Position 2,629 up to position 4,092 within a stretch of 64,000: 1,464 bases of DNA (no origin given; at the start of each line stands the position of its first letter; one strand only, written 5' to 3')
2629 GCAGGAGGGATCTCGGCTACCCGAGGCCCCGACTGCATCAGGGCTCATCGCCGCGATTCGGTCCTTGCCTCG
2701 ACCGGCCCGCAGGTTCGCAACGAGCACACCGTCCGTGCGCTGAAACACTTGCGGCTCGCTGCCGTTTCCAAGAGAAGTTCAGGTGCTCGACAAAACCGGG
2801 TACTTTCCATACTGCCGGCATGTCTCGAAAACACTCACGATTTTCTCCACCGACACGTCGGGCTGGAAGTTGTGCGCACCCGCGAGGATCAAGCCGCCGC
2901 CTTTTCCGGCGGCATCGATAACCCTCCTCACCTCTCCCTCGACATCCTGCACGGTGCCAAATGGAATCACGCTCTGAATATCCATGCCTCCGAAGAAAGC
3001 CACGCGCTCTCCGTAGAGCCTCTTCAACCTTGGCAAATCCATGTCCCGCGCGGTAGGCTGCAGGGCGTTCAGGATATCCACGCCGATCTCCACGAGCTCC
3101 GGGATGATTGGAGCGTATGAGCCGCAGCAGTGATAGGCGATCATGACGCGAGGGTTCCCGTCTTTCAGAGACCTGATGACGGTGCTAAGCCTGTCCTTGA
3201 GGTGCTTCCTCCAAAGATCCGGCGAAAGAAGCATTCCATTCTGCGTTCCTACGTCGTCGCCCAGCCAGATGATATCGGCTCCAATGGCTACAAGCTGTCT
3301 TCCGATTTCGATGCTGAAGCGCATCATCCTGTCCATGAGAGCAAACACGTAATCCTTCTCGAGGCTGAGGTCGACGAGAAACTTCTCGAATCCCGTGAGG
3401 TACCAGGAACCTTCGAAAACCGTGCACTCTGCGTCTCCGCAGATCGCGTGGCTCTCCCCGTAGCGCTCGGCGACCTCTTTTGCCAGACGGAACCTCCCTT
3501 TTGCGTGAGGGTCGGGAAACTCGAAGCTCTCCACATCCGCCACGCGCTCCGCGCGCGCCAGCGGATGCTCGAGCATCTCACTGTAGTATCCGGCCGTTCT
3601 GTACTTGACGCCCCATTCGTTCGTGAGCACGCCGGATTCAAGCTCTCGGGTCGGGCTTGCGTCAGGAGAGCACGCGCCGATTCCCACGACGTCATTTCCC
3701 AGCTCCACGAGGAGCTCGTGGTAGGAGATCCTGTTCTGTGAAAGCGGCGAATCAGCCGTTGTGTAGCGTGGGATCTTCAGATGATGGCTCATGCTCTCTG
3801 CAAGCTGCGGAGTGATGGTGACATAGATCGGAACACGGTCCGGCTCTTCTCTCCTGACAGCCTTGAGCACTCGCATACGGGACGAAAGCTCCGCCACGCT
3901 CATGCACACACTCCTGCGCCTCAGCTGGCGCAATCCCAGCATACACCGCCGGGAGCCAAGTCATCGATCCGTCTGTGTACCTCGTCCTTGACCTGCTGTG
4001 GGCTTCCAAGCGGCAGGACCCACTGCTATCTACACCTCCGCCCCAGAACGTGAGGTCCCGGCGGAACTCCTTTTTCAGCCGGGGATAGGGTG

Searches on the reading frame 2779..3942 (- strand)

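Call 6: search_protein_families(library=pfam, proteins=[window:2779-3942:-], max_evalue=0.01)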
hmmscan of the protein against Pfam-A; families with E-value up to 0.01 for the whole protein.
window:2779-3942:- (387 aa): 1 family
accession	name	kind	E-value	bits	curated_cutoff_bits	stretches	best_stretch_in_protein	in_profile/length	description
PF01208.23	URO-D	-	2.7e-27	96.1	23.9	1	134-378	102-346/346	Uroporphyrinogen decarboxylase (URO-D)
